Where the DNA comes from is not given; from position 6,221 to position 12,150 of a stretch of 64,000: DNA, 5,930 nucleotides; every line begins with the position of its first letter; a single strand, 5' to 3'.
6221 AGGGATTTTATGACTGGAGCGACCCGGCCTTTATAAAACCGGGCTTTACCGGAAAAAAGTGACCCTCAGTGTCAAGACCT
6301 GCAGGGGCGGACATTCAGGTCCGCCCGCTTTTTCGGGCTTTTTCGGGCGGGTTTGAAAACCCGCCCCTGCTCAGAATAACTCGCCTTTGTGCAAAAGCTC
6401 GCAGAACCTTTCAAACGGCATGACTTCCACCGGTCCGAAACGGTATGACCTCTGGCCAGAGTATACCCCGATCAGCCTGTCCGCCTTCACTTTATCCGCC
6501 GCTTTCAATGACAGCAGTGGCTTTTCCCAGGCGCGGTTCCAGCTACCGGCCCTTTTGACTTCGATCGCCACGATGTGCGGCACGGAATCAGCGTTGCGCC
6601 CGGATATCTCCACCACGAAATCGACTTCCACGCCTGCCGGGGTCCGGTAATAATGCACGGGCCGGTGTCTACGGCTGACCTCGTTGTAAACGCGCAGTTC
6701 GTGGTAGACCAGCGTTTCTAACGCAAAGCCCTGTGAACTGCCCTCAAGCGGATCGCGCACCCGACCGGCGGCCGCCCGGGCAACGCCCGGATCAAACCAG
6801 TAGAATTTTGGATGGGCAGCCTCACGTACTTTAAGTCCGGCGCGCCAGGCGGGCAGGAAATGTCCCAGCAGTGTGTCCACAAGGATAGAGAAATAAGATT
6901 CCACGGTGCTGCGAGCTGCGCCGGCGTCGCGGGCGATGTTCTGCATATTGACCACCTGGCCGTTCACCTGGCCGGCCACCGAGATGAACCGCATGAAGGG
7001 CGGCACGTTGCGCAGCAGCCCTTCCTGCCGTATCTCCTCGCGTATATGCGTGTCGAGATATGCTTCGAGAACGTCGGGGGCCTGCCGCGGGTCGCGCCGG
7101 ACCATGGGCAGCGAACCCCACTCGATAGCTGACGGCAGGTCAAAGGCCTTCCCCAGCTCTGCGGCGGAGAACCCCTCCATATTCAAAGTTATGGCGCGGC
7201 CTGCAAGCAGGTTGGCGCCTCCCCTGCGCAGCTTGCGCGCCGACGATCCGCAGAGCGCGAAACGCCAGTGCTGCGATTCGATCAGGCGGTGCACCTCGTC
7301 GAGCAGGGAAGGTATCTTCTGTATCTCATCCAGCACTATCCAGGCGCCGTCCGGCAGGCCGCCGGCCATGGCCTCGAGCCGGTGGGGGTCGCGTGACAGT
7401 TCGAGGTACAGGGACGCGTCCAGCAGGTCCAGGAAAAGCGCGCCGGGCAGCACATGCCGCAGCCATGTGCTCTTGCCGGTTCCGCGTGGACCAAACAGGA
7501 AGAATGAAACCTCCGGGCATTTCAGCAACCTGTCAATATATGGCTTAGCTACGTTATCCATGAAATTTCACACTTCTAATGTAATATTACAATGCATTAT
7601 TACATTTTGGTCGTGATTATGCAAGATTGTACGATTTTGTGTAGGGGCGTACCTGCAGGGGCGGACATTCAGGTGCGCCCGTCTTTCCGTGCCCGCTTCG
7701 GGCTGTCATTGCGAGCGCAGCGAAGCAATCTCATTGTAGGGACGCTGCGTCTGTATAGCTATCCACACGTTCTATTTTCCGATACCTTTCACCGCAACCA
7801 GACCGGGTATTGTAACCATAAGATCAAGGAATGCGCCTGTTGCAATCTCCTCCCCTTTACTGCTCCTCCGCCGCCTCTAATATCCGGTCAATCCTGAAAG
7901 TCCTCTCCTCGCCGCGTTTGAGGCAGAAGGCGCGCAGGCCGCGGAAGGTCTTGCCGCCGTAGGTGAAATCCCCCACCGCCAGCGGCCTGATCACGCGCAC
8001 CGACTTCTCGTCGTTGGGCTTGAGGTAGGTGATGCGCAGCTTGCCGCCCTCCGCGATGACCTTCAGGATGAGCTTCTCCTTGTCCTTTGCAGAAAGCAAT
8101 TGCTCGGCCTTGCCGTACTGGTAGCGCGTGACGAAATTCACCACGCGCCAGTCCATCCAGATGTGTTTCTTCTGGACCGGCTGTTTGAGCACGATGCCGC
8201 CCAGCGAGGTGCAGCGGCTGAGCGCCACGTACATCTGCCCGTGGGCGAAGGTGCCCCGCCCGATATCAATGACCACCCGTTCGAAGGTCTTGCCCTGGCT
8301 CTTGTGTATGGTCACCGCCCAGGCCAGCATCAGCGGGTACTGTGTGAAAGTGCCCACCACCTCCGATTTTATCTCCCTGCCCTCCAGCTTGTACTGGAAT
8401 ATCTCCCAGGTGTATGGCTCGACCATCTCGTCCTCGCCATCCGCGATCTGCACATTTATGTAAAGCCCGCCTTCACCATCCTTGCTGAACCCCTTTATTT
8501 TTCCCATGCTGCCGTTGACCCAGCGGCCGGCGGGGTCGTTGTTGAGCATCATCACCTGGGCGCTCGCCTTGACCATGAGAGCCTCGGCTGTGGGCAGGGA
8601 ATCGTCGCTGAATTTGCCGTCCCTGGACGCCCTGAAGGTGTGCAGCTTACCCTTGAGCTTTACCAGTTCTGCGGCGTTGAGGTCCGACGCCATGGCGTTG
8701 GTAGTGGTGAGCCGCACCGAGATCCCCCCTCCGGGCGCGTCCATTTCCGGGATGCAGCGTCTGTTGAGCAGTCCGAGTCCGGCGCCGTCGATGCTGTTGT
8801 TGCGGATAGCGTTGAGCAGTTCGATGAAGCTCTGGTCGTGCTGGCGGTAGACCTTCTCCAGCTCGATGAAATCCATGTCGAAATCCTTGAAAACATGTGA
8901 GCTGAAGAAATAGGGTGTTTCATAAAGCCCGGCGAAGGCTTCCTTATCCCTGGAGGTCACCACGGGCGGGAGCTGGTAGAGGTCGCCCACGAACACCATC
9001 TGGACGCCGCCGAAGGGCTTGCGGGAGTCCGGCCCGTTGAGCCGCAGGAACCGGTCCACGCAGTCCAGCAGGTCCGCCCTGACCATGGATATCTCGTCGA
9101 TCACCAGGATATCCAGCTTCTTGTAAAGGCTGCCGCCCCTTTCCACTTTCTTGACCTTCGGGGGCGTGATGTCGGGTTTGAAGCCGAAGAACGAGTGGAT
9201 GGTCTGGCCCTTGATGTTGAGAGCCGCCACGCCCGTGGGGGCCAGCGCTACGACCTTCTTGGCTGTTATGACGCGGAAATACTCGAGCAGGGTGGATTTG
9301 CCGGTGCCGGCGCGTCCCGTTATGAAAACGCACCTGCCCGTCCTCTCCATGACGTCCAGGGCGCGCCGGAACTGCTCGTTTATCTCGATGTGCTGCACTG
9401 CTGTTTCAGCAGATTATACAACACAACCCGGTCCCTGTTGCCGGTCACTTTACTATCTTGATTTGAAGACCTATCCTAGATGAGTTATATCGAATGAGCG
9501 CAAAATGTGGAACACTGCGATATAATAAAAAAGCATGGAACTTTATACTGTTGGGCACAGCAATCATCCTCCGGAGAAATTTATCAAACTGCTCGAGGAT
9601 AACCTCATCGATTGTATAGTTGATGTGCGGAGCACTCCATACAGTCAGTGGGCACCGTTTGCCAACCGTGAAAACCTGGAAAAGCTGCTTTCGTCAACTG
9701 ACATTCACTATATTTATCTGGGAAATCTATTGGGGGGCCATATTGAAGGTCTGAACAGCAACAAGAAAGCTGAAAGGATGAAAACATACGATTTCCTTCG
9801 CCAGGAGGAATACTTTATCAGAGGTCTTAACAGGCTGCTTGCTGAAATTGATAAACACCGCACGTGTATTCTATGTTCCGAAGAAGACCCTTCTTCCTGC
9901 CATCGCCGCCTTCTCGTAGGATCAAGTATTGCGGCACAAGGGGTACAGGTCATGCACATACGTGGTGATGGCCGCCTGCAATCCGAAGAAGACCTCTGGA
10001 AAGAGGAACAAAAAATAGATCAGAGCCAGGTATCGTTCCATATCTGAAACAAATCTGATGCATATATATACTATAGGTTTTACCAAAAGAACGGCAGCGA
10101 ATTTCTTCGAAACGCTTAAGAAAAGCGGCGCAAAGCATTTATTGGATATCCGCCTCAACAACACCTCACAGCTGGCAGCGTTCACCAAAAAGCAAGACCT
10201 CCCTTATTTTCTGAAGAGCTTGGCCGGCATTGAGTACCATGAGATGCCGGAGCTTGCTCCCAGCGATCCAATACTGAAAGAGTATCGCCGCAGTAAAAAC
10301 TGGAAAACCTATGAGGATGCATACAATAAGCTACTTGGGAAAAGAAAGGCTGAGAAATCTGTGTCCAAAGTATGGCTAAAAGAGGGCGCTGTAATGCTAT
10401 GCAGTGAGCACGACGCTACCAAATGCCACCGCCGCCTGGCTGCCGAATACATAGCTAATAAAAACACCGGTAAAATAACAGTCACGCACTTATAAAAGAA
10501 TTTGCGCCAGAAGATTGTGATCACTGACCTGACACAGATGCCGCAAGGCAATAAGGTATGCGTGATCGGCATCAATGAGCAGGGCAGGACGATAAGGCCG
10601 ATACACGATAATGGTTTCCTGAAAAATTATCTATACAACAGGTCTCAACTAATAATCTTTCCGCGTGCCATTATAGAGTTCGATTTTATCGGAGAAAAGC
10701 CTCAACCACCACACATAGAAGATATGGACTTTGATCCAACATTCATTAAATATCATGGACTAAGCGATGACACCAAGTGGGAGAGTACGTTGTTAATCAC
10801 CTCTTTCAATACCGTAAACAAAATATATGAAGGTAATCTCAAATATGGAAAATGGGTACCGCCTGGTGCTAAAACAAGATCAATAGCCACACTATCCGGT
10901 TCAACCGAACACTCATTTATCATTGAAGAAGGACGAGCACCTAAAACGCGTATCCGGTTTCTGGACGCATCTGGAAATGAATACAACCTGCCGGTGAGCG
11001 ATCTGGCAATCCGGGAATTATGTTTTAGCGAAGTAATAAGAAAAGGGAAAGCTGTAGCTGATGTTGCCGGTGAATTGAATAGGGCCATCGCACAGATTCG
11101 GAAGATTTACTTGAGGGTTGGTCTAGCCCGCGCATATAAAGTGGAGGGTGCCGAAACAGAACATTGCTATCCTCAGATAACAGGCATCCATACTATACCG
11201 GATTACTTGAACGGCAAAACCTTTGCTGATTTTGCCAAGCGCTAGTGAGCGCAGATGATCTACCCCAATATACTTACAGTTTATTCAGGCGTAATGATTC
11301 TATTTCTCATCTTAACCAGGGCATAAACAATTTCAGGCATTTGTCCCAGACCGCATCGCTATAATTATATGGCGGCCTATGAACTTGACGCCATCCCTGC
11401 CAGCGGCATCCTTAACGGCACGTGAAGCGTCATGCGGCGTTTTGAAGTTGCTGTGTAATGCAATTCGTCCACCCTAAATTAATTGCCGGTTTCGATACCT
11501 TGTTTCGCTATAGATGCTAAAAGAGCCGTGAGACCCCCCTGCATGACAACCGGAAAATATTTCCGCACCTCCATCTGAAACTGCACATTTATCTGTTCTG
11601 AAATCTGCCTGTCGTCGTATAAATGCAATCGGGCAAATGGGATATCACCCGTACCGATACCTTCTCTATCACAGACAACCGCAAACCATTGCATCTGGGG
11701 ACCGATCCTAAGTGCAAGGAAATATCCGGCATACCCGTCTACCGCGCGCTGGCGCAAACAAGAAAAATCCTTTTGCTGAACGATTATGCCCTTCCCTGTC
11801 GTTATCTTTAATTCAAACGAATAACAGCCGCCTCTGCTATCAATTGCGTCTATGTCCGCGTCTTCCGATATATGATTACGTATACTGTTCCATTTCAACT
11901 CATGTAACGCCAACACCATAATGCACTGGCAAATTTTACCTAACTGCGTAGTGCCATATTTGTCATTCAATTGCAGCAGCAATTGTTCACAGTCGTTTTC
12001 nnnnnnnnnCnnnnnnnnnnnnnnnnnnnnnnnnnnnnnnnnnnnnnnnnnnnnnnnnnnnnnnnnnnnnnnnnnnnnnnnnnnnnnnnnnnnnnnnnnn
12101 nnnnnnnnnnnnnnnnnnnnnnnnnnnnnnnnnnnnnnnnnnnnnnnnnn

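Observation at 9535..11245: Tandem diverged DUF488 paralogues plus an unknown 247-aa protein at the edge of the defence island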

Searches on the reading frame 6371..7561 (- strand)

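Call 3: search_protein_families(library=pfam, proteins=[window:6371-7561:-], max_evalue=0.01)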
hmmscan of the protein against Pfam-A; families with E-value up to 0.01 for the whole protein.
window:6371-7561:- (396 aa): 5 families
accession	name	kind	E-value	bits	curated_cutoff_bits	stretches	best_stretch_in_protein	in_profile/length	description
PF13635.12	DUF4143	-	3.1e-29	102.2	28.1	1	175-337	2-159/160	Domain of unknown function (DUF4143)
PF13173.12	AAA_14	-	1.3e-17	64.5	27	1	21-136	6-128/129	AAA domain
PF01637.24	ATPase_2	-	0.0023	18.2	33.2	0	17-38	20-41/225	ATPase domain predominantly from Archaea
PF13479.12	AAA_24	-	0.0044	17.3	27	1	19-59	4-43/195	AAA domain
PF07728.20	AAA_5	-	0.0062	17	22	0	20-37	2-19/139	AAA domain (dynein-related subfamily)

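Call 4: search_protein_families(library=padloc, proteins=[window:6371-7561:-], max_evalue=0.01)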
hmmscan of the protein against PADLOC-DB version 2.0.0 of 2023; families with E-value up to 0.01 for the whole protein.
window:6371-7561:- (396 aa): 6 families
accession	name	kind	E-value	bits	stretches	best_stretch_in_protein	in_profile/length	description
PDLC04790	PDC-S01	-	9.5e-51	170.8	2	145-384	177-415/422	-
PDLC04789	PDC-S01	-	2e-26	90.9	1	20-322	20-332/375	-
PDLC04787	PDC-S01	-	2.6e-25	87.1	1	21-321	31-348/412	-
PDLC04791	PDC-S01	-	1.1e-17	61.8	1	17-338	19-352/395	-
PDLC04792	PDC-S01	-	3.5e-06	23.9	0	288-337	341-384/452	-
PDLC04786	PDC-S01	-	1.6e-05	21.9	1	248-338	303-387/439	-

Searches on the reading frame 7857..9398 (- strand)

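Call 3: search_protein_families(library=pfam, proteins=[window:7857-9398:-], max_evalue=0.01)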
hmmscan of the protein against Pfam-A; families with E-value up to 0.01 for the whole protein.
window:7857-9398:- (513 aa): 14 families
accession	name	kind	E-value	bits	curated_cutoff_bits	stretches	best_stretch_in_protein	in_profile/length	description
PF05970.20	PIF1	-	2.4e-31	109.5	25.9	1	15-202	16-216/223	PIF1-like helicase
PF13604.12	AAA_30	-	3.4e-15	56.7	27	1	8-212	5-181/191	AAA domain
PF13245.12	AAA_19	-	2.9e-12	47.3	25.1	1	19-146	9-132/134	AAA domain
PF02689.20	Herpes_Helicase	-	5.6e-08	31.7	27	1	348-404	719-776/808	Helicase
PF13280.12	WYL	-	2e-07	31.3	21.8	1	444-509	6-68/70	WYL domain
PF13538.12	UvrD_C_2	-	6.5e-06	26.4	27.4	1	358-395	1-44/52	UvrD-like helicase C-terminal domain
PF01443.25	Viral_helicase1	-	7.1e-06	26.4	21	0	344-398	160-222/228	Viral superfamily 1 RNA helicase core domain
PF13191.12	AAA_16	-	1.9e-05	25.7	32.6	1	8-47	10-51/167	AAA ATPase domain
PF13401.12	AAA_22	-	0.00031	21.5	27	1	20-138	4-122/130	AAA domain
PF20720.3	nSTAND3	-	0.002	18.3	27.2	1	7-40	4-36/155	Novel STAND NTPase 3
PF13479.12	AAA_24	-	0.0028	18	27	1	22-116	3-86/195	AAA domain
PF13555.12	AAA_29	-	0.0038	17.4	27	1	17-39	19-40/61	P-loop containing region of AAA domain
PF13086.12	AAA_11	-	0.006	16.8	27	0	133-150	240-257/257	AAA domain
PF25199.1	nSTAND_NTPase5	-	0.0069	16.7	34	0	18-39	38-59/145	Novel STAND NTPase 5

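Call 4: search_protein_families(library=padloc, proteins=[window:7857-9398:-], max_evalue=0.01)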
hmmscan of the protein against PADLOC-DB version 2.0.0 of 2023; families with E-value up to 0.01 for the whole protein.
window:7857-9398:- (513 aa): 16 families
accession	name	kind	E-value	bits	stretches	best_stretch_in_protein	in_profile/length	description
PDLC05065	PDC-S68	-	2.8e-22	76.4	2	12-146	612-745/1221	-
PDLC01734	typeIV_RecD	-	3e-18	63.5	2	21-201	354-518/763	RecD_0_IVD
PDLC05066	PDC-S68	-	3.2e-16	56.6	2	22-148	594-723/1202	-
PDLC05064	PDC-S68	-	6.8e-16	55.2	2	23-150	702-828/1273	-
PDLC01148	RecD_like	-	2e-15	54.1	2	21-198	328-484/719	RecD/Tra ATPase fused to N-terminal HHH domain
PDLC05035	PDC-S53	-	1.3e-14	51.3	2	11-201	500-660/900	-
PDLC04475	PDC-M16A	-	7.8e-11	39.2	2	15-67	25-80/721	-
PDLC04476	PDC-M16A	-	2.5e-10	37.4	1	19-192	22-218/691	-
PDLC03787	RTasWYL-YodC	-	1.4e-08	32.3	1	447-509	285-347/354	DRT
PDLC01457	WYL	-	1.7e-08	32.3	1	440-510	126-192/229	"CAS-I,CAS-II,CAS-III,CAS-IV,CAS-V,CAS-VI; associated_signaling"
PDLC04472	PDC-M16A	-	6.2e-06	22.8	0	22-67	241-289/930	-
PDLC01652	WYL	-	0.00029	19.2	1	443-510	22-78/162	"CAS-I,CAS-II,CAS-III,CAS-IV,CAS-V,CAS-VI; associated_signaling"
PDLC04140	mad8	-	0.00073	17.1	1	8-39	14-45/314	mads_8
PDLC02372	Nhi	-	0.00087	16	1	9-108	187-277/470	-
PDLC04474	PDC-M16A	-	0.0023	14.4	0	356-381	646-671/917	-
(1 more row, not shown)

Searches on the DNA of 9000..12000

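Call 111: search_rna_families(source=window, start=9000, end=12000, threshold=evalue, max_evalue=1)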
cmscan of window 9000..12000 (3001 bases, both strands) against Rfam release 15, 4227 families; matches with E-value up to 1: 1.
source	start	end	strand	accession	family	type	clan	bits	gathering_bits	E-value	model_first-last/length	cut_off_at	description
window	9084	9115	-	RF03647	mir-7640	Gene; miRNA;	-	21.8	90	0.18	1-60/60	no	mir-7640 microRNA precursor family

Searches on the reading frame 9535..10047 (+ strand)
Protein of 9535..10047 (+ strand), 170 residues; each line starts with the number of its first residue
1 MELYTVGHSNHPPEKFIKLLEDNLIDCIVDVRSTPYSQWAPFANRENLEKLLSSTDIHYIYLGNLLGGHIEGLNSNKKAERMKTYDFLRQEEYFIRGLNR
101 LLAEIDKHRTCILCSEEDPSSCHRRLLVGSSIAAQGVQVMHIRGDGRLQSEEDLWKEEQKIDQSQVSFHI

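Call 3: search_protein_families(library=pfam, proteins=[window:9535-10047:+], max_evalue=0.01)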
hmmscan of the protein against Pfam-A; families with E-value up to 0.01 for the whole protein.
window:9535-10047:+ (170 aa): 2 families
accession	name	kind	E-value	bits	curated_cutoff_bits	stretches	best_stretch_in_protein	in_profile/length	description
PF04343.18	DUF488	-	2.9e-21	76.7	22.2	1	14-128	3-118/121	Domain of unknown function DUF488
PF22751.1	DUF488-N3a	-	0.0011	19.7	27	1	96-128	78-111/118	Active DUF488-N3 subclade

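Call 4: search_protein_families(library=padloc, proteins=[window:9535-10047:+], max_evalue=0.01)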
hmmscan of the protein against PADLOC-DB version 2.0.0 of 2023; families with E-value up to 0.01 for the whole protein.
window:9535-10047:+ (170 aa): 4 families
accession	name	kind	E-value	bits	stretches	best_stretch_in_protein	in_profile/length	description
PDLC04657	PDC-M45B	-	1.2e-43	147.1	1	2-155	5-156/204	-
PDLC04658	PDC-M45C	-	1.4e-16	58.6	1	1-128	1-129/145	-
PDLC04505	PDC-M19A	-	1.9e-13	48.5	1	3-129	151-279/294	-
PDLC04504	PDC-M19A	-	2.8e-06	24.9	1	3-131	91-221/234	-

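Call 55: search_protein_families(library=ncbifam, proteins=[window:9535-10047:+], max_evalue=0.1)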
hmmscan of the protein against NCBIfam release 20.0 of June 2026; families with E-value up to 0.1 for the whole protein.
window:9535-10047:+ (170 aa): 0 families

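Call 56: search_protein_families(library=phrogs, proteins=[window:9535-10047:+], max_evalue=0.01)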
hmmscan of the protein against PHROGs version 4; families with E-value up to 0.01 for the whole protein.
window:9535-10047:+ (170 aa): 1 family
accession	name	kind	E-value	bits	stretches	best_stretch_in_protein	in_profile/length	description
phrog_14939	-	unknown function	0.0083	16.4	0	3-126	167-292/313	-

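Call 65: list_cluster_members(proteins=[P0001, window:9535-10047:+])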
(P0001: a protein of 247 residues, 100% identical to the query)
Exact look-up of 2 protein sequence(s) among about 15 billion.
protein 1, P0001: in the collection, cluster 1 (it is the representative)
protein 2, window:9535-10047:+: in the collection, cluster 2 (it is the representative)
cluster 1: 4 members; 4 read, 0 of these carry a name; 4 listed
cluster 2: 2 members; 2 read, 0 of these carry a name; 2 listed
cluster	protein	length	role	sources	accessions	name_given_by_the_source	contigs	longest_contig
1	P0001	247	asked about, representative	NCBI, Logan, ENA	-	-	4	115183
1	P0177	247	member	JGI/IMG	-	-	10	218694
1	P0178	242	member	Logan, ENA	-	-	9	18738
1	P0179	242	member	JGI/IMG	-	-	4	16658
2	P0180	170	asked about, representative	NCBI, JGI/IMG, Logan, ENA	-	-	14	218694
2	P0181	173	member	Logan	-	-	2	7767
